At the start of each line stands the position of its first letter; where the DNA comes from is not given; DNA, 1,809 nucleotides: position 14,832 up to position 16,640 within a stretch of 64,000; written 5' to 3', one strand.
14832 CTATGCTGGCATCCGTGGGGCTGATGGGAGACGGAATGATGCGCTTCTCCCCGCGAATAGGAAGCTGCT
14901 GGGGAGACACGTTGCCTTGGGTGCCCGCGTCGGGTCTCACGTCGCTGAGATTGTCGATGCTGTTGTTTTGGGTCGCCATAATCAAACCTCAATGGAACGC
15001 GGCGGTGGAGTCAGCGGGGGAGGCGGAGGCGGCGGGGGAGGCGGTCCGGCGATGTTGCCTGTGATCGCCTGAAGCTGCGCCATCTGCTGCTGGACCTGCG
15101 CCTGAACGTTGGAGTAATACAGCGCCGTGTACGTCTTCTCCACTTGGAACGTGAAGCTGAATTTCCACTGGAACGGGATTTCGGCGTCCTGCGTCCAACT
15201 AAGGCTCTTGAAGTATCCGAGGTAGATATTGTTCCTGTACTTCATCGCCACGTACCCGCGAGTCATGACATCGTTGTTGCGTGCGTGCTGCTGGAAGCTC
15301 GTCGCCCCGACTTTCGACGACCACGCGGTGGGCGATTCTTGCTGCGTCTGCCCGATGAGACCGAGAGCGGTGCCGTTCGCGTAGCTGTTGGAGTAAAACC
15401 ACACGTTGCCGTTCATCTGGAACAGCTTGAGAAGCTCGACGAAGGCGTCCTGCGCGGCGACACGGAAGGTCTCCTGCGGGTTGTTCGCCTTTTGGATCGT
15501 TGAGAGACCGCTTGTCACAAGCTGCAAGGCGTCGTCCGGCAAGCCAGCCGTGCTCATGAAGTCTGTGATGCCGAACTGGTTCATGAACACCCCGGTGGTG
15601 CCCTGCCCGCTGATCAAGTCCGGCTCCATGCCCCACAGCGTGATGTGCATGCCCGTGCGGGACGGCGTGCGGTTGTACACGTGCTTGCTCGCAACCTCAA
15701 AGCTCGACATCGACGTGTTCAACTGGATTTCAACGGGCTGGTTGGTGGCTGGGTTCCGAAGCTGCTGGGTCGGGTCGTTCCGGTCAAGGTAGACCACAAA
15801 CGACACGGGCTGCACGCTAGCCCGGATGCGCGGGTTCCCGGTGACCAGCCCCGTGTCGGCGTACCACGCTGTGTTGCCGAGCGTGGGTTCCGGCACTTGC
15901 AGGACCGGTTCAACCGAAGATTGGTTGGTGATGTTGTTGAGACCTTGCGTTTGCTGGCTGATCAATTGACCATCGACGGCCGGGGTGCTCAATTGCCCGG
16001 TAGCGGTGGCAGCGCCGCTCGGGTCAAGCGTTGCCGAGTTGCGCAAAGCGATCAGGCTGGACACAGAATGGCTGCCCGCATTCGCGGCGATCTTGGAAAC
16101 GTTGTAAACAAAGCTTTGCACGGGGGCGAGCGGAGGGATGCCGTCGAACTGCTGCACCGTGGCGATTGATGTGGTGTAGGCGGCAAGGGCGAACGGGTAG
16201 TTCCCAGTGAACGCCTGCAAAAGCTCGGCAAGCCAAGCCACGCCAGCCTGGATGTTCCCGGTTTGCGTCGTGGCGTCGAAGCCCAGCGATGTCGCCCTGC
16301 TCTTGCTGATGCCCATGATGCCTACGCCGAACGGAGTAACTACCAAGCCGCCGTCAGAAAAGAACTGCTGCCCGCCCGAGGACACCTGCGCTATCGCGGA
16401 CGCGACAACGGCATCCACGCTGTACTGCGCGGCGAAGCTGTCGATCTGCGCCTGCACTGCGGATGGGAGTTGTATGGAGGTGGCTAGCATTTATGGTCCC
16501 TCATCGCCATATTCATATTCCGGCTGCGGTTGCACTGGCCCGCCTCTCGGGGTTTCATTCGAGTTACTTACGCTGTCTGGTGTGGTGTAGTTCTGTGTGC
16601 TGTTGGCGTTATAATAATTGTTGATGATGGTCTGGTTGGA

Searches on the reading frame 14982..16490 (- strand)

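Call 11: search_protein_families(library=phrogs, proteins=[window:14982-16490:-], max_evalue=0.001)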
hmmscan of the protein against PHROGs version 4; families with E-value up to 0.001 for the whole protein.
window:14982-16490:- (502 aa): 3 families
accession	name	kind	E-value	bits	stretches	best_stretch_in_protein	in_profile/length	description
phrog_2013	-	tail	2.5e-06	27.5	1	4-114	460-568/657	lytic tail protein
phrog_28014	-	unknown function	4.4e-06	27.5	1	18-134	40-154/224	-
phrog_14342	-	tail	2.7e-05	25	1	7-107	136-232/272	lytic tail fiber protein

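Call 37: search_protein_families(library=pfam, proteins=[window:14982-16490:-], max_evalue=0.01)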
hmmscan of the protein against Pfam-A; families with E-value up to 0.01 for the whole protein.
window:14982-16490:- (502 aa): 1 family
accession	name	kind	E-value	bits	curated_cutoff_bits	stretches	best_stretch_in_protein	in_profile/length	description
PF01464.25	SLT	-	3e-06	27.2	21.3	1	20-113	7-102/117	Transglycosylase SLT domain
